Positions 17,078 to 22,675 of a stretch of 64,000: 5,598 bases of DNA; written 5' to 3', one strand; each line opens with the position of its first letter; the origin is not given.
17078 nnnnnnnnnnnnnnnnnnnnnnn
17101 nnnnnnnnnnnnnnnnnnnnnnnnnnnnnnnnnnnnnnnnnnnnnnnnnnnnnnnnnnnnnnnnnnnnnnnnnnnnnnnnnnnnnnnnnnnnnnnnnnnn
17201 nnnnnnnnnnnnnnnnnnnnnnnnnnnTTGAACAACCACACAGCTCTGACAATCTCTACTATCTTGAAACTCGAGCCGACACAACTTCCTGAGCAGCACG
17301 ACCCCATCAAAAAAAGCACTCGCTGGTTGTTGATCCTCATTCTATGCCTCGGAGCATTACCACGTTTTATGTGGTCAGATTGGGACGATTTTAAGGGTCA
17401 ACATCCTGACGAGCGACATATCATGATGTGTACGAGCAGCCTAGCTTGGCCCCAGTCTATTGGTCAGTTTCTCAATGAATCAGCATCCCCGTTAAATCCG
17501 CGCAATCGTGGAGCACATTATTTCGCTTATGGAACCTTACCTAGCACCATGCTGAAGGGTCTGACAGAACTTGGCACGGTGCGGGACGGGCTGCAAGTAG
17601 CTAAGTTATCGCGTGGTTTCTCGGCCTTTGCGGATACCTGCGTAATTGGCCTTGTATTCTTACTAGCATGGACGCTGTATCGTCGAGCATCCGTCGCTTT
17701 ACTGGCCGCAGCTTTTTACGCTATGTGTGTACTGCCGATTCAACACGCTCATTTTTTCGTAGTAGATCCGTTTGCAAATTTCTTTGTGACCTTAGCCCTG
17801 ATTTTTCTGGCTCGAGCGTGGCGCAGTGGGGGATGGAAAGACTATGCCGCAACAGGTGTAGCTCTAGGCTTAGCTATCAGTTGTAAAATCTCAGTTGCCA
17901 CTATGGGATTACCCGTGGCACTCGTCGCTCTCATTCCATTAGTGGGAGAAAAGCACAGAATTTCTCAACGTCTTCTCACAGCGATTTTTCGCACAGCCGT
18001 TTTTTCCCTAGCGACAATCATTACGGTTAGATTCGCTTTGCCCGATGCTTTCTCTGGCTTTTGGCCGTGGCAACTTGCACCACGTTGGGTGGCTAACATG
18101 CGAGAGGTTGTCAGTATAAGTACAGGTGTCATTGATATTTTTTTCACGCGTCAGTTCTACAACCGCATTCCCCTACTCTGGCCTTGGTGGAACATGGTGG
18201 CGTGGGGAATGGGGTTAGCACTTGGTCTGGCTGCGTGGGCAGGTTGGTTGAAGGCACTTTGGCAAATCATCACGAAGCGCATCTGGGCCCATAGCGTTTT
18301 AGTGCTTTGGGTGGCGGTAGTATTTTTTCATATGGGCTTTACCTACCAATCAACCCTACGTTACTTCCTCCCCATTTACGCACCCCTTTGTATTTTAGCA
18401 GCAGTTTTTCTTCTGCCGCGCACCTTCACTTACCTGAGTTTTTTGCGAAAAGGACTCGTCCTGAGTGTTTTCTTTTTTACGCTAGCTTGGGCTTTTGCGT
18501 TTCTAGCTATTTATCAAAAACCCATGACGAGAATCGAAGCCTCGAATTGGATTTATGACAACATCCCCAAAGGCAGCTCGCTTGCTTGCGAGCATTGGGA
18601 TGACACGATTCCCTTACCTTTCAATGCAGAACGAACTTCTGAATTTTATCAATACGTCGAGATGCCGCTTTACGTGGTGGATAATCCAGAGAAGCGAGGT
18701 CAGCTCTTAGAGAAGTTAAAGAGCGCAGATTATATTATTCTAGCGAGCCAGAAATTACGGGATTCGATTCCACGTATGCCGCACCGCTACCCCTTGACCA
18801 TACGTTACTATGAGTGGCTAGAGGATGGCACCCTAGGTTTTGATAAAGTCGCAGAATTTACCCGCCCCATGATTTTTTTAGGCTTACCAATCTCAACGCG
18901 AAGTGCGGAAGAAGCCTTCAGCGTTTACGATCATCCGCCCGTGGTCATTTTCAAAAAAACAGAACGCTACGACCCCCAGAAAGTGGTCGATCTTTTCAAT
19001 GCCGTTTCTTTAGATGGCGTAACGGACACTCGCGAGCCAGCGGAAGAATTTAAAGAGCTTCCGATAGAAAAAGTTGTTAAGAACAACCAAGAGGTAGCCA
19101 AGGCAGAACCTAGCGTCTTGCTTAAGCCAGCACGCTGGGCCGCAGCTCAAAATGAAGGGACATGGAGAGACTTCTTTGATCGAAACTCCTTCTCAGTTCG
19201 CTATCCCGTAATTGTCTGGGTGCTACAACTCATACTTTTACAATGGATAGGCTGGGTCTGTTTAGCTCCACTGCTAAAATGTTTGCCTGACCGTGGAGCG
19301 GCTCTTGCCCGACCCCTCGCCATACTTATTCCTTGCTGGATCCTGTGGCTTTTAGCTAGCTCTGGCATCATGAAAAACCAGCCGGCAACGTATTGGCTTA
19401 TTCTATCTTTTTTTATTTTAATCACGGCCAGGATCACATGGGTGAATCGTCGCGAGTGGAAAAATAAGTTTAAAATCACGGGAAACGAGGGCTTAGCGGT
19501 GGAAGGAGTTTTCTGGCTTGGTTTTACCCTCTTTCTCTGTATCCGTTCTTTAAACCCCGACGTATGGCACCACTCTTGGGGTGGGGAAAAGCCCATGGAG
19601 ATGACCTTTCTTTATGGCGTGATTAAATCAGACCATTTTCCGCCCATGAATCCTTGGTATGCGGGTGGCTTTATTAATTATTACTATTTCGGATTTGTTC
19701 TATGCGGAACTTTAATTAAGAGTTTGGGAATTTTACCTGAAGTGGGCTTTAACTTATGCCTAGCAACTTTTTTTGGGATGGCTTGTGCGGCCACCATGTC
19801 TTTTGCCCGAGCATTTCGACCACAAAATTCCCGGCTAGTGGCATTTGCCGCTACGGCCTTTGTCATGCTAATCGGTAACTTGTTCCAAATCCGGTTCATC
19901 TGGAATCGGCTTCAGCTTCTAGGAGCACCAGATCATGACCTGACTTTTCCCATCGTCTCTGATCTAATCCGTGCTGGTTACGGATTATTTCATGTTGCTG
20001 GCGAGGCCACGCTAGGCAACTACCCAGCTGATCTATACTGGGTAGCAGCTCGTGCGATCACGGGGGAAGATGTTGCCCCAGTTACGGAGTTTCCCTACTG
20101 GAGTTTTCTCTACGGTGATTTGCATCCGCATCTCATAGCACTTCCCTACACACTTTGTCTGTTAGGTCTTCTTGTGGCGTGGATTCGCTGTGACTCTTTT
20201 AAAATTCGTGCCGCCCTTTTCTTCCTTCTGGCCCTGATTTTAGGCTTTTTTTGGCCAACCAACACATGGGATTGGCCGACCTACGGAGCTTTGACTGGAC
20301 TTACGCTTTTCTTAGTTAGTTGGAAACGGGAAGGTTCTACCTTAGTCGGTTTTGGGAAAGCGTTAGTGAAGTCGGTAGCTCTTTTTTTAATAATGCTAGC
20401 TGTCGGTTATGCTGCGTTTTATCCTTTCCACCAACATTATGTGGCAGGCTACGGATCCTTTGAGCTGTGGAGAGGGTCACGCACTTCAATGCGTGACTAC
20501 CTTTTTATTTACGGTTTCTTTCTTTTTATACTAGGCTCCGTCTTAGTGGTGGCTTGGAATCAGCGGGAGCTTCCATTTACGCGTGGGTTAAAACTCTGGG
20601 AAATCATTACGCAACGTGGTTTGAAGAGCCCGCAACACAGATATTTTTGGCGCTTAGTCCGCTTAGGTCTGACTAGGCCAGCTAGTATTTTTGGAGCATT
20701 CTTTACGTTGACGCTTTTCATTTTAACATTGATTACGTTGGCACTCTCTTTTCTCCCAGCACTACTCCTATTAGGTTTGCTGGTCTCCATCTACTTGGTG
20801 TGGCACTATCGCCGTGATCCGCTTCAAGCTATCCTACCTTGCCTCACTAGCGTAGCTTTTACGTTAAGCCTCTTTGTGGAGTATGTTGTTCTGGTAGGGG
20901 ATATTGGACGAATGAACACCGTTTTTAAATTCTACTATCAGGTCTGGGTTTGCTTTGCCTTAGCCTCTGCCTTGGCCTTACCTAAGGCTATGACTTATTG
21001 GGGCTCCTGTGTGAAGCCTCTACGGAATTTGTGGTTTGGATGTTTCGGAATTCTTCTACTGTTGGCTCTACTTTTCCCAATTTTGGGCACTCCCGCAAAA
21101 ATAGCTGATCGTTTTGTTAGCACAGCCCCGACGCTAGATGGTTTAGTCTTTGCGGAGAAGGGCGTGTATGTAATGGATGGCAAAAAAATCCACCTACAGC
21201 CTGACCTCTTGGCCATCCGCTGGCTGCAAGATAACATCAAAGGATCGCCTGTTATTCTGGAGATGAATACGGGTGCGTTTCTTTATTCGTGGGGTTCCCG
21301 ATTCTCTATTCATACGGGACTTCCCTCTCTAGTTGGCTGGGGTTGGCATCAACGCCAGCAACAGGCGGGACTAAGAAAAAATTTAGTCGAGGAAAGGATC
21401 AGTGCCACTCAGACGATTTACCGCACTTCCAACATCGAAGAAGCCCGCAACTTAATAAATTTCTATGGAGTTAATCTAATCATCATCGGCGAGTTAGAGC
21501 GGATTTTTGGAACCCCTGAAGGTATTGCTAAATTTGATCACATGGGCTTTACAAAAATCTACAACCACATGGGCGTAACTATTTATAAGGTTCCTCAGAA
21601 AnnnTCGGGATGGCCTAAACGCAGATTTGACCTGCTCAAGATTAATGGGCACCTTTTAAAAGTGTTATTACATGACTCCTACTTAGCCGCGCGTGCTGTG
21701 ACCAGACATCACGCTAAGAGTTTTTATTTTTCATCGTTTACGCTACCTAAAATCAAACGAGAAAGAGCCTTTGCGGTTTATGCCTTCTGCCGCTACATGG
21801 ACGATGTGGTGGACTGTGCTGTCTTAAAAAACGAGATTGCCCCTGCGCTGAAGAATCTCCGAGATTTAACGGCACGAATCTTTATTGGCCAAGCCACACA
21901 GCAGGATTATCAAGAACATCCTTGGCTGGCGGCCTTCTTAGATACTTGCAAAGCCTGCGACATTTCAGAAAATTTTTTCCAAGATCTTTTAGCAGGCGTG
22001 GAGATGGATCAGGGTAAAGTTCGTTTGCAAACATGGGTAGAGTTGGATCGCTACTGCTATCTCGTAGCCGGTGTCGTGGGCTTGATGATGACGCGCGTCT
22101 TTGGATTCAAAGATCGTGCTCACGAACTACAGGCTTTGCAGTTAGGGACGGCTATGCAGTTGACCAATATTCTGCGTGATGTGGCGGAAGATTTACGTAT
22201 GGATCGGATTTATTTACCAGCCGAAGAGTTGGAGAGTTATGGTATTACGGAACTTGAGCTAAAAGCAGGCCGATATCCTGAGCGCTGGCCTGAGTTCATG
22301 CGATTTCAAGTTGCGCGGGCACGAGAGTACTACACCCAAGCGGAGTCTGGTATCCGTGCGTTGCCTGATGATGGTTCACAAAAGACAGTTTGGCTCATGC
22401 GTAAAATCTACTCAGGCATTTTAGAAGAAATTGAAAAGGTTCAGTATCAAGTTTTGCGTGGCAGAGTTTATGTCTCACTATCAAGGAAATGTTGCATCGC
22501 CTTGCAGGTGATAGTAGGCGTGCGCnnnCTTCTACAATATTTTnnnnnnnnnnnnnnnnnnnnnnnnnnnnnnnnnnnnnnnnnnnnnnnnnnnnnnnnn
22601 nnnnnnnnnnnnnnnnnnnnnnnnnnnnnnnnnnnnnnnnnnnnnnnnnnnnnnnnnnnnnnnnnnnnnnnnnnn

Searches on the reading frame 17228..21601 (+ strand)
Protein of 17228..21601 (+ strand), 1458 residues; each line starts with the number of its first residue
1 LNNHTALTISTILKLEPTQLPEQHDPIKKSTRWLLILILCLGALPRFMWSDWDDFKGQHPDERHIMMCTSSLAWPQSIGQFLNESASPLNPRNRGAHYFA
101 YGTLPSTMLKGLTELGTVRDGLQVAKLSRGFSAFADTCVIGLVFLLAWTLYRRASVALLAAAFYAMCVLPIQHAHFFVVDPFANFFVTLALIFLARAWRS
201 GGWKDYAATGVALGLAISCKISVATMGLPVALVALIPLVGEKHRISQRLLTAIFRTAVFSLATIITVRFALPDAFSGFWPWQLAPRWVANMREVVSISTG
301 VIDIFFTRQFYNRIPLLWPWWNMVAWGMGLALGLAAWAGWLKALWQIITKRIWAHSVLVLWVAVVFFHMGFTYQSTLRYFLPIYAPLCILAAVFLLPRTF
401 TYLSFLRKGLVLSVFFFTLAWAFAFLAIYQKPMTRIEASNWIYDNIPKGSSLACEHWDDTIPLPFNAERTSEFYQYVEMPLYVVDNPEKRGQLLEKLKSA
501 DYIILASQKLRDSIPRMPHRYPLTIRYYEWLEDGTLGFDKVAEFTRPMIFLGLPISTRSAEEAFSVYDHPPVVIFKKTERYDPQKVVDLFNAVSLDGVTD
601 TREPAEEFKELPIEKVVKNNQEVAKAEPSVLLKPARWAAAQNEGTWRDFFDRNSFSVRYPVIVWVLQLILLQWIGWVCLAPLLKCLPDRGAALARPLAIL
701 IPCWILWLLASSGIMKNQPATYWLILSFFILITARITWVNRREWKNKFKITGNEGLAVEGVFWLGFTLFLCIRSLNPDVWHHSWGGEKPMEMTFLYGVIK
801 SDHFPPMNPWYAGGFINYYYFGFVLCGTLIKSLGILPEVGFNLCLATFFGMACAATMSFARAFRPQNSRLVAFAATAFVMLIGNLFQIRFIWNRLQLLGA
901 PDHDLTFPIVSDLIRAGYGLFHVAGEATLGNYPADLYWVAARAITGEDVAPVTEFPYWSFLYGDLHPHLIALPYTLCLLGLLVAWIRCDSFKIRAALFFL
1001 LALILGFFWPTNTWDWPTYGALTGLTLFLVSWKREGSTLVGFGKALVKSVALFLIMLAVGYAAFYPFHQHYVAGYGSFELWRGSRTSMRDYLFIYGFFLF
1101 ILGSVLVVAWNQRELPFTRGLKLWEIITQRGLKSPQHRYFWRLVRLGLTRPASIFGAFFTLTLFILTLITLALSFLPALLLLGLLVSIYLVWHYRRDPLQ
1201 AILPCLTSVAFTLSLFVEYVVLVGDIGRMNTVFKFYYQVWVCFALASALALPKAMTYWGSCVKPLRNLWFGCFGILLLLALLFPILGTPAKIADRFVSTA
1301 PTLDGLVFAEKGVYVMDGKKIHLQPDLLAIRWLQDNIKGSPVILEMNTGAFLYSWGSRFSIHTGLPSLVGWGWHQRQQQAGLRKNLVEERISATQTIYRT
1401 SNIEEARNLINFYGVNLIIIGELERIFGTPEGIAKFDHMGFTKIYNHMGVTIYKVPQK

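Call 12: search_protein_families(library=pfam, proteins=[window:17228-21601:+], max_evalue=0.001)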
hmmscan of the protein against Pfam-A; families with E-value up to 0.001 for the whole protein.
window:17228-21601:+ (1458 aa): 2 families
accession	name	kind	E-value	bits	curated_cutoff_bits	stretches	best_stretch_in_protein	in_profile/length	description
PF10060.15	DUF2298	-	2e-96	324.3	27.8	1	704-1242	4-487/488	Uncharacterized membrane protein (DUF2298)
PF13231.12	PMT_2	-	1.5e-08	35.4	26.1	1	140-252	32-145/160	Dolichyl-phosphate-mannose-protein mannosyltransferase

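Call 60: search_protein_families(library=ncbifam, proteins=[window:17228-21601:+], max_evalue=0.00001)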
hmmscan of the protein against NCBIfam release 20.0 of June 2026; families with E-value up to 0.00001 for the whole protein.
window:17228-21601:+ (1458 aa): 1 family
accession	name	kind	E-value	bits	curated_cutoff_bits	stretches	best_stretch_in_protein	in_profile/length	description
TIGR03662.1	Chlor_Arch_YYY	subfamily_domain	1.9e-141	473.1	300.25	1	660-1455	4-726/727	chlor_Arch_YYY domain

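Call 83: find_homologous_proteins(query=window:17228-21601:+, max_evalue=1e-20)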
Query window:17228-21601:+ (1458 aa): 756 proteins with E <= 1e-20 among 8000 candidates; the best 120 are listed.
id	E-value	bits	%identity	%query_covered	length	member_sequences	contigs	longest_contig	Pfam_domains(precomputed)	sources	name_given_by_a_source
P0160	0.0e+0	3396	100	100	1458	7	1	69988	PF10060.16,PF13231.13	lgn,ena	-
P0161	0.0e+0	2079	63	100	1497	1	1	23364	PF10060.16,PF02366.25,PF13231.13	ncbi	-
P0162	0.0e+0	2054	62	99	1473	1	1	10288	PF10060.16,PF13231.13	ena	-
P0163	0.0e+0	2040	63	97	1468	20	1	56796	PF10060.16,PF13231.13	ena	-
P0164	0.0e+0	2006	62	97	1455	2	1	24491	PF10060.16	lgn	-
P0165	0.0e+0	2003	62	99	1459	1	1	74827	PF10060.16,PF02366.25,PF13231.13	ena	-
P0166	0.0e+0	1992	61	99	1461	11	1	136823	PF10060.16,PF02366.25,PF13231.13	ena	-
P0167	0.0e+0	1963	60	98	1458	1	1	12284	PF10060.16,PF02366.25,PF13231.13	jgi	jgi:YYY domain-containing protein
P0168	0.0e+0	1963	60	98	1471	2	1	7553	PF10060.16,PF02366.25,PF13231.13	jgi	-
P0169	0.0e+0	1959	59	99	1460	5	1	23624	PF10060.16,PF02366.25,PF13231.13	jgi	jgi:YYY domain-containing protein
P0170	0.0e+0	1939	60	99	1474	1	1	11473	PF10060.16,PF13231.13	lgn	-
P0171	0.0e+0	1936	61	97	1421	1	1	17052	PF10060.16,PF13231.13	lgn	-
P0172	0.0e+0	1932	59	99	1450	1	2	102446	PF10060.16,PF13231.13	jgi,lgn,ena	jgi:YYY domain-containing protein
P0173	0.0e+0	1896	60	97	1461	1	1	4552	PF10060.16,PF02366.25,PF13231.13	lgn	-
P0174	0.0e+0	1886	59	99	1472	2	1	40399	PF10060.16,PF02366.25,PF13231.13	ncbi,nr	ncbi:MAG: glycosyltransferase family 39 protein [Verrucomicrobia bacterium]|nr:glycosyltransferase f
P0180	0.0e+0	1697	55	98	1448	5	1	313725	PF10060.16,PF02366.25,PF13231.13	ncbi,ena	-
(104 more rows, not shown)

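Call 84: find_encoding_contigs(protein=P0166, flank=10000, max_places=1)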
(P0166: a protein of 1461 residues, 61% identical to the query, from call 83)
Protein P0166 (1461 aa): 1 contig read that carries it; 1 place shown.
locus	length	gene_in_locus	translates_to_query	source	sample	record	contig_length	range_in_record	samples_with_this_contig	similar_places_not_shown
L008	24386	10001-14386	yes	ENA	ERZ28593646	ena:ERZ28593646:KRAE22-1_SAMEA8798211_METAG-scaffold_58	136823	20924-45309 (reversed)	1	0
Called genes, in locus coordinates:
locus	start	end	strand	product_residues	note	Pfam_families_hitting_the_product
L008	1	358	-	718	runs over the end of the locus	-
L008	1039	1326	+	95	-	-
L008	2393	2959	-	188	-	-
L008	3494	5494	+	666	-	PF10060:DUF2298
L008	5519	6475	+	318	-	PF00535:Glycos_transf_2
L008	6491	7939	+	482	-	PF12710:HAD (weak), PF01040:UbiA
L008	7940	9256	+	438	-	PF01565:FAD_binding_4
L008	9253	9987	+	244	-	PF00106:adh_short, PF13561:adh_short_C2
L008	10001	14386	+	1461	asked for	PF02366:PMT, PF13231:PMT_2 (weak), PF10060:DUF2298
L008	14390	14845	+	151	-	PF13847:Methyltransf_31 (weak), PF08241:Methyltransf_11, PF08242:Methyltransf_12 (weak), PF13649:Methyltransf_25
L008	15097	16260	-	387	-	PF00535:Glycos_transf_2, PF26629:GT2_TM_C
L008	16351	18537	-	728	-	-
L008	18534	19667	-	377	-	PF13450:NAD_binding_8, PF01593:Amino_oxidase (weak), PF03275:GLF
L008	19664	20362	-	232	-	PF00535:Glycos_transf_2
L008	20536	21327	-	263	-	PF00106:adh_short, PF08659:KR (weak), PF13561:adh_short_C2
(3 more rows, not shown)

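Call 85: find_encoding_contigs(protein=P0174, flank=10000, max_places=1)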
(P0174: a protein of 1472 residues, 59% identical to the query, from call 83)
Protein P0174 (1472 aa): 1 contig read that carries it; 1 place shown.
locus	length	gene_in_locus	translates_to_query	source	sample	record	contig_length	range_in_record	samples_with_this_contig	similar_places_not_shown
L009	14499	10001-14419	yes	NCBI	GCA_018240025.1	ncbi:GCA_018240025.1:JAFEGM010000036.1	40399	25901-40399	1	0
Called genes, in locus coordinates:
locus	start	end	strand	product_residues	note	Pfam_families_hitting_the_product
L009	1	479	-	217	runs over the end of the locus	-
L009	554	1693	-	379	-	-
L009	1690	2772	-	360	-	-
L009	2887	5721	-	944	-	PF24885:TPR_NPHP3 (weak), PF13424:TPR_12, PF13432:TPR_16 (weak), PF13424:TPR_12, PF13374:TPR_10 (weak), PF13424:TPR_12, PF24885:TPR_NPHP3, PF12770:CHAT, +2 more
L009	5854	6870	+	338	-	PF09925:DUF2157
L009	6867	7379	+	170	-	PF14345:GDYXXLXY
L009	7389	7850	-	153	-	PF02580:Tyr_Deacylase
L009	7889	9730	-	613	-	-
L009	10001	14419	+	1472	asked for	PF02366:PMT, PF13231:PMT_2, PF10060:DUF2298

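Call 86: find_encoding_contigs(protein=P0180, flank=10000, max_places=1)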
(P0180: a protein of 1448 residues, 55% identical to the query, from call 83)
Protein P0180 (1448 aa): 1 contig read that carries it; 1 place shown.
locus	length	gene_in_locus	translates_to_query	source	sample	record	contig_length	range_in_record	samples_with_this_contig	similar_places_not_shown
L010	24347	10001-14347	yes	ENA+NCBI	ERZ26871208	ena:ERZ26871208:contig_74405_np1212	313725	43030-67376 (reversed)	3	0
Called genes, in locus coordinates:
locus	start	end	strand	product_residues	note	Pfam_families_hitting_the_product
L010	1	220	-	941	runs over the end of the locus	PF00069:Pkinase, PF07714:PK_Tyr_Ser-Thr, PF13432:TPR_16 (faint), PF14559:TPR_19 (faint), PF13424:TPR_12 (faint), PF07719:TPR_2 (faint), PF00515:TPR_1 (faint), PF13181:TPR_8 (faint), +1 more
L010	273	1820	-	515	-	PF00069:Pkinase, PF07714:PK_Tyr_Ser-Thr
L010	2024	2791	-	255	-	PF04298:Zn_peptidase_2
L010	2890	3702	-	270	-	PF03819:MazG, PF12643:MazG-like (faint), PF01503:PRA-PH (weak), PF03819:MazG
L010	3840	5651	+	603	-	PF00654:Voltage_CLC, PF00571:CBS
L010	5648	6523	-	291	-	PF20216:DUF6576 (weak)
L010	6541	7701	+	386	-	PF02129:Peptidase_S15 (weak), PF00561:Abhydrolase_1, PF12146:Hydrolase_4, PF12697:Abhydrolase_6, PF00326:Peptidase_S9 (faint)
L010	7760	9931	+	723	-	-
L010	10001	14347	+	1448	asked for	PF13231:PMT_2, PF02366:PMT, PF10060:DUF2298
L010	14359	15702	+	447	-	PF01546:Peptidase_M20, PF07687:M20_dimer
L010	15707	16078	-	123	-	PF01152:Bac_globin (weak)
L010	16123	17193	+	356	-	PF00877:NLPC_P60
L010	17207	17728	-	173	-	PF16798:DUF5069 (faint)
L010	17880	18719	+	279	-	PF01507:PAPS_reduct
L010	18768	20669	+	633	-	PF00009:GTP_EFTU, PF01926:MMR_HSR1 (faint), PF03193:RsgA_GTPase (faint), PF13238:AAA_18 (faint), PF03144:GTP_EFTU_D2 (weak), PF22594:GTP-eEF1A_C, PF01583:APS_kinase, PF13671:AAA_33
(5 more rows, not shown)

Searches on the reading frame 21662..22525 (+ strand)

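Call 44: search_protein_families(library=pfam, proteins=[window:21662-22525:+], max_evalue=0.001)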
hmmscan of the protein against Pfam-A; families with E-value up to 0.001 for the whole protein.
window:21662-22525:+ (288 aa): 1 family
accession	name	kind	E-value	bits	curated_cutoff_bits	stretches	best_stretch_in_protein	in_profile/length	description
PF00494.24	SQS_PSY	-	2.1e-76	257.6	26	1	15-274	2-262/263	Squalene/phytoene synthase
